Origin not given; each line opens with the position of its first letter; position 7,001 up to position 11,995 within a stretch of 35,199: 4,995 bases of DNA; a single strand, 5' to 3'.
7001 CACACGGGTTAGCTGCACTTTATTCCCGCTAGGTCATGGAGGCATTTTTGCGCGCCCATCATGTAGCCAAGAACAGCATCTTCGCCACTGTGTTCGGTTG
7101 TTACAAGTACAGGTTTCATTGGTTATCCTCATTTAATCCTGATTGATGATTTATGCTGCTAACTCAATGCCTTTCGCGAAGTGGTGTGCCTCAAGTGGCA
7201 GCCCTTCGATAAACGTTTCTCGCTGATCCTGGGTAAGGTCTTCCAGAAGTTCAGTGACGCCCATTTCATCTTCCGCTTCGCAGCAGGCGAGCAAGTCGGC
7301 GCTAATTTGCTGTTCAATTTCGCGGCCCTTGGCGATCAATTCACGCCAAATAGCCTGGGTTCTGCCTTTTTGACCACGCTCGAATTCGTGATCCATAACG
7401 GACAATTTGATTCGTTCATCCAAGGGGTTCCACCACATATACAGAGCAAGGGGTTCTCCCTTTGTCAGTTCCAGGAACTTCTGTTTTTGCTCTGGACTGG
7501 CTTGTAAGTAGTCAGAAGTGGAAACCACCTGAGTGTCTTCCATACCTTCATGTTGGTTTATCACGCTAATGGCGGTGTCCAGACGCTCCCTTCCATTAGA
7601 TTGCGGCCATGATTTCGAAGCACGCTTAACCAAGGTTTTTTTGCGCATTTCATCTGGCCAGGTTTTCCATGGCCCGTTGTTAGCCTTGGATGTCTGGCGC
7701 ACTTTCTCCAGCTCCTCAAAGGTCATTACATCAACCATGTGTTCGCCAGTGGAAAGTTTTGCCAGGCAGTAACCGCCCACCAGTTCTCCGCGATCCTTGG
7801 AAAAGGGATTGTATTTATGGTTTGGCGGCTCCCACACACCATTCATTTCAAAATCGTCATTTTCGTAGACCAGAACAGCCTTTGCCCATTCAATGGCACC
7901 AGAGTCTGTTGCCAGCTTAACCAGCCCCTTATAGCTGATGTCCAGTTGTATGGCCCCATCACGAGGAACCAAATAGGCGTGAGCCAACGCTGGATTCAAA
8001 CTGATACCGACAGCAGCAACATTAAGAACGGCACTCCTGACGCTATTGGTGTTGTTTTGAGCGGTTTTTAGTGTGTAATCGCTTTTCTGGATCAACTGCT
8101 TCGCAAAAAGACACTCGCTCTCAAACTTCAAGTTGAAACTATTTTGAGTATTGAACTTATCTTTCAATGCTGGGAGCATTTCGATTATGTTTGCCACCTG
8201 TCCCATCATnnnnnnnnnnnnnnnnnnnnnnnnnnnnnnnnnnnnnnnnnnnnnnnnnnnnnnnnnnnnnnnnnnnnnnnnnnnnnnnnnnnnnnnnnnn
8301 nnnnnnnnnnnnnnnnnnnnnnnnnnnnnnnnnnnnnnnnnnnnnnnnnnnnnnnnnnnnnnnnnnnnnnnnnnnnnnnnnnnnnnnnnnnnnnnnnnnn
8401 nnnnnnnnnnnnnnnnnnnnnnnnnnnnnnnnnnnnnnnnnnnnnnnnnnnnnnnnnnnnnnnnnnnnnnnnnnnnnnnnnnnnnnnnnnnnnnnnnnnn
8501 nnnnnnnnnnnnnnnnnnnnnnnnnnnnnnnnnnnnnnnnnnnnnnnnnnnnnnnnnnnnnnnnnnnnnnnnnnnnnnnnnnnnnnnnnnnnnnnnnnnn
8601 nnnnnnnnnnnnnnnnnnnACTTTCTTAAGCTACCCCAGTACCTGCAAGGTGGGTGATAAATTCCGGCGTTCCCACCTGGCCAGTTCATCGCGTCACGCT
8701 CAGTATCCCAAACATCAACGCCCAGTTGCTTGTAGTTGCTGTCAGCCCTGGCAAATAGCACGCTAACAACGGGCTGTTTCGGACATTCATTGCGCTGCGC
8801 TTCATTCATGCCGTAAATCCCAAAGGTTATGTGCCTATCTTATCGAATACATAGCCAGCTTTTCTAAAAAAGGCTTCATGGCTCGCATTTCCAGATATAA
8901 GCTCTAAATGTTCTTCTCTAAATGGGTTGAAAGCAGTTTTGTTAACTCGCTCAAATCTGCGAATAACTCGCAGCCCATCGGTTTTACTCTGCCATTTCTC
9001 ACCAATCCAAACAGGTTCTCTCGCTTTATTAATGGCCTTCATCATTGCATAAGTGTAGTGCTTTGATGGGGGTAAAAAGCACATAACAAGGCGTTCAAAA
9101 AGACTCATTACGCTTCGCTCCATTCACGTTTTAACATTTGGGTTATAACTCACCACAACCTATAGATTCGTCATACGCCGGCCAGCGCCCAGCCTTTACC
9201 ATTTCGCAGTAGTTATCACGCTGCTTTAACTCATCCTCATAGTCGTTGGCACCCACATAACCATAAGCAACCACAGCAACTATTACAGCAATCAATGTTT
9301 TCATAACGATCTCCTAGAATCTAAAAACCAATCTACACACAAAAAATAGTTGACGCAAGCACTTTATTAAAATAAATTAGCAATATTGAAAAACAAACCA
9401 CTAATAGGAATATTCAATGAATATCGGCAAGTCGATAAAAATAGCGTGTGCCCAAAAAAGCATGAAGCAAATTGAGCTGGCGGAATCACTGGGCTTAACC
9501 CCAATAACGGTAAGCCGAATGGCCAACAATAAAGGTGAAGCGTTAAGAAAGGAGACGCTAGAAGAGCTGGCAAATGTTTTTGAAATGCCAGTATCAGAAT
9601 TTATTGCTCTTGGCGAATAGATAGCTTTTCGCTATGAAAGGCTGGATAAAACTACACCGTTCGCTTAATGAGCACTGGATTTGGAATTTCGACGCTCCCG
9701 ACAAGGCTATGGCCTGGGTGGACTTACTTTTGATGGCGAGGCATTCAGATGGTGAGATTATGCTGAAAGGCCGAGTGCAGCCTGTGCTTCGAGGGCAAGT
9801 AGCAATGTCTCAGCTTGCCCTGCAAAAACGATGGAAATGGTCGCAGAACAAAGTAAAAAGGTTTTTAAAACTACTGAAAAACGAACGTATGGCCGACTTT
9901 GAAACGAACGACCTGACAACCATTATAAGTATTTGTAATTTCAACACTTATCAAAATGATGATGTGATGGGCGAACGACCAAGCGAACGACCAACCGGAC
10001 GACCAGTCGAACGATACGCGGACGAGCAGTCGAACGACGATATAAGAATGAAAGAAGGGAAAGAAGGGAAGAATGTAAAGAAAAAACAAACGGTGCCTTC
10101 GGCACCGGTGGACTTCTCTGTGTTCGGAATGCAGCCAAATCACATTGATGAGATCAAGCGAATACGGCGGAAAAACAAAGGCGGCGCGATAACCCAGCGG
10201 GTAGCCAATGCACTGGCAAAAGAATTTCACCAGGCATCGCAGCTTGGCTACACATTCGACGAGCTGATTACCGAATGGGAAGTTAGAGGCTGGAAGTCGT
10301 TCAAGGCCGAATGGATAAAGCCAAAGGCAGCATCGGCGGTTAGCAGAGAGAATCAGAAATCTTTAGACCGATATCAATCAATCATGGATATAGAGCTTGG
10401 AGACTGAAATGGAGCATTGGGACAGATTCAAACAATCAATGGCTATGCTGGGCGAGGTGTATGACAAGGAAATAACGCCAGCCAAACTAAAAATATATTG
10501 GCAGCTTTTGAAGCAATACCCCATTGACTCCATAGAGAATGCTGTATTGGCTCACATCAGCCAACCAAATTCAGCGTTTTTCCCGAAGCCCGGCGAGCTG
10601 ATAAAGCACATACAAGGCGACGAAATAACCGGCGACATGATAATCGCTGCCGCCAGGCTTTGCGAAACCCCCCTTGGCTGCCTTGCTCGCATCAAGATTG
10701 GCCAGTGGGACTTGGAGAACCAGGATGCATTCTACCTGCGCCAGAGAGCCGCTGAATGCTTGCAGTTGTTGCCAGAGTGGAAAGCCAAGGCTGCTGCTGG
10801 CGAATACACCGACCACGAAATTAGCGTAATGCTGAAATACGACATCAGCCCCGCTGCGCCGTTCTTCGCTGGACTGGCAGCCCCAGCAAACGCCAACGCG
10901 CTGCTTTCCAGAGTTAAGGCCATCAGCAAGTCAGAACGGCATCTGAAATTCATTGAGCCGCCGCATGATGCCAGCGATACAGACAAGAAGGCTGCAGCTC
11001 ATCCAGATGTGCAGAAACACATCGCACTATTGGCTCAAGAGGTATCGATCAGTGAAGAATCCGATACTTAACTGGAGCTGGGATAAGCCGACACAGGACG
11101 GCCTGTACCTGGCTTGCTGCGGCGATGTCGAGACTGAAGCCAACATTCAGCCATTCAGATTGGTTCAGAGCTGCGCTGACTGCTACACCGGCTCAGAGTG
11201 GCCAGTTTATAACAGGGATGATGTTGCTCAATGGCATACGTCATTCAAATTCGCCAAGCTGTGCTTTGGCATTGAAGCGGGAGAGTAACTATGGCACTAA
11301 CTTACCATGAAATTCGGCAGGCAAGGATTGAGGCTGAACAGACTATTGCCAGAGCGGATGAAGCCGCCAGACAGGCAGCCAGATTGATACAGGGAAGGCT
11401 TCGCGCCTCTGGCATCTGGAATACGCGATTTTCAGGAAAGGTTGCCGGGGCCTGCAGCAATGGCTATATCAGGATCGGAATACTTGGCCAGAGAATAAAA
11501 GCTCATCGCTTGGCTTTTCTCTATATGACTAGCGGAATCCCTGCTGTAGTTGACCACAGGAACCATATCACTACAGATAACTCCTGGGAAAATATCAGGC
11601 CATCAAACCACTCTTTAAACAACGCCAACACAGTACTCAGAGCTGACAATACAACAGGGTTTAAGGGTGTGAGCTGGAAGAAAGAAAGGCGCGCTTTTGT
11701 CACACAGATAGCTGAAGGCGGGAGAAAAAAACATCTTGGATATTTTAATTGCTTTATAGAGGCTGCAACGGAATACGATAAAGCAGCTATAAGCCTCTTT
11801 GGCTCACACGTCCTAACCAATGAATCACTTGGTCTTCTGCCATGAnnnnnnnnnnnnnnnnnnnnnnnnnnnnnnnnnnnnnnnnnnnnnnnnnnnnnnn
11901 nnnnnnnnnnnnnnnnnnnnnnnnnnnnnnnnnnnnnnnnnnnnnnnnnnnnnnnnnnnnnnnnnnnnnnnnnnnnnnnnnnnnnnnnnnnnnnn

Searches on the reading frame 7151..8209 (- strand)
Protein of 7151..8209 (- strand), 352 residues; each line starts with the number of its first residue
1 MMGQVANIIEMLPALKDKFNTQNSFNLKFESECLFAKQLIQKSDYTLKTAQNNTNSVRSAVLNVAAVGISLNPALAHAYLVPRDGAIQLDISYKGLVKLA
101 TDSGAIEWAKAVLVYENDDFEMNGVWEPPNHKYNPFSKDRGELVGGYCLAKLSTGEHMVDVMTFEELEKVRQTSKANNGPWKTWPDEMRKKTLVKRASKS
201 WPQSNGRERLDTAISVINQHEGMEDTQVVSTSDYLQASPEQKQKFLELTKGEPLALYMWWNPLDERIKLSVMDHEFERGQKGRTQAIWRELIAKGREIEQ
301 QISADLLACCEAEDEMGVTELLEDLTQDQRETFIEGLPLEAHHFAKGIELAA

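Call 12: search_protein_families(library=phrogs, proteins=[window:7151-8209:-], max_evalue=0.001)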
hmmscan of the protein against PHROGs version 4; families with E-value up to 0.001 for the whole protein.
window:7151-8209:- (352 aa): 4 families
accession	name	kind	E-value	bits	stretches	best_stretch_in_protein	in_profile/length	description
phrog_148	-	DNA, RNA and nucleotide metabolism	1.8e-62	213.1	1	7-235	28-256/387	RecT-like ssDNA annealing protein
phrog_2780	-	DNA, RNA and nucleotide metabolism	3.4e-12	47.4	1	70-206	68-205/369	RecT-like ssDNA annealing protein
phrog_19737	-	unknown function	3.5e-08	34.6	1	43-104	46-105/108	-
phrog_12233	-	DNA, RNA and nucleotide metabolism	2.1e-05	25.6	1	166-213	5-53/158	RecT-like ssDNA annealing protein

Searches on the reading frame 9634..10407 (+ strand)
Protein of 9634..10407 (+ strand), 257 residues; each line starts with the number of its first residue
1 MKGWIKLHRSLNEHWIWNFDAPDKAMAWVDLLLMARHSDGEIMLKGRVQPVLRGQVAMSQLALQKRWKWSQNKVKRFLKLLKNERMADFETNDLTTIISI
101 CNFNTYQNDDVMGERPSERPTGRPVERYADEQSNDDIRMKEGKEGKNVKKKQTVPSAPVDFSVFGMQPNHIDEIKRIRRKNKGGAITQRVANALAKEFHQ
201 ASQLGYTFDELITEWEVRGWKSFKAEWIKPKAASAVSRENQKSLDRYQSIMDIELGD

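Call 12: search_protein_families(library=phrogs, proteins=[window:9634-10407:+], max_evalue=0.001)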
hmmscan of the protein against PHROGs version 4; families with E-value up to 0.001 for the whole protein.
window:9634-10407:+ (257 aa): 5 families
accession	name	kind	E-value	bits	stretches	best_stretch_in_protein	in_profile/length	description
phrog_2514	-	DNA, RNA and nucleotide metabolism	6.1e-28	98.9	1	1-175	2-179/270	DnaD-like helicase loader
phrog_186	-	DNA, RNA and nucleotide metabolism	2.9e-17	64.3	1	1-167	19-147/308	DnaD-like helicase loader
phrog_678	-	DNA, RNA and nucleotide metabolism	1.2e-12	49.1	1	130-240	191-296/346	replication initiation O-like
phrog_27581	-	unknown function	1.2e-09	39.2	1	2-135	26-156/216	-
phrog_35955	-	unknown function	5.5e-08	33.6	1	51-111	51-111/285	-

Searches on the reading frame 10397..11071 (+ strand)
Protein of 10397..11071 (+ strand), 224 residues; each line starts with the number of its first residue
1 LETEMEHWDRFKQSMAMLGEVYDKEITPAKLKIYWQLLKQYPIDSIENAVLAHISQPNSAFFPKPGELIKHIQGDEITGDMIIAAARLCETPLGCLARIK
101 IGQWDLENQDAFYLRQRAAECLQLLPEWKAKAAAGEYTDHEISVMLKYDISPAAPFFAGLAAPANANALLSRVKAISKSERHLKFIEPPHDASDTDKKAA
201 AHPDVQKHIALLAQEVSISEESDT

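Call 60: search_protein_families(library=phrogs, proteins=[window:10397-11071:+], max_evalue=0.00001)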
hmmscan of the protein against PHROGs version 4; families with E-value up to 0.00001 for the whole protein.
window:10397-11071:+ (224 aa): 1 family
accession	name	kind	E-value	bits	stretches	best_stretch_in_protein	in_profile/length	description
phrog_10105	-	unknown function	1.2e-16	61.9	1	9-85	7-82/210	-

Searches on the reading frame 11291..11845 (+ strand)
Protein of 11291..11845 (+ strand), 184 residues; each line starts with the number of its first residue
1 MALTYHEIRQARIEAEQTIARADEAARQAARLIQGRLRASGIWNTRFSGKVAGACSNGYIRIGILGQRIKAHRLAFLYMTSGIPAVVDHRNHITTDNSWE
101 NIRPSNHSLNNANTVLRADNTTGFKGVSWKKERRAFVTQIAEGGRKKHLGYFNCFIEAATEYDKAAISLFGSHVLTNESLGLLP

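Call 60: search_protein_families(library=phrogs, proteins=[window:11291-11845:+], max_evalue=0.00001)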
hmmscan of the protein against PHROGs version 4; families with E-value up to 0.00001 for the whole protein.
window:11291-11845:+ (184 aa): 7 families
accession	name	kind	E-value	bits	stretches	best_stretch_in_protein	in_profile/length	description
phrog_99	-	DNA, RNA and nucleotide metabolism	3e-48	166.4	1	43-179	135-269/383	HNH endonuclease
phrog_4578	-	DNA, RNA and nucleotide metabolism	2.8e-23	83.2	1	83-174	28-119/130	HNH endonuclease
phrog_3593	-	DNA, RNA and nucleotide metabolism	9.2e-16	59.1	1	56-182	80-209/210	HNH endonuclease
phrog_953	-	DNA, RNA and nucleotide metabolism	1.4e-07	32.2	1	108-168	299-360/420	HNH endonuclease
phrog_374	-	DNA, RNA and nucleotide metabolism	1.5e-06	28.3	1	100-176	338-413/617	HNH endonuclease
phrog_59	-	DNA, RNA and nucleotide metabolism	4e-06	27.5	1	55-163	172-291/423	HNH endonuclease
phrog_826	-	DNA, RNA and nucleotide metabolism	7.2e-06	26.8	1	52-115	93-159/281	HNH endonuclease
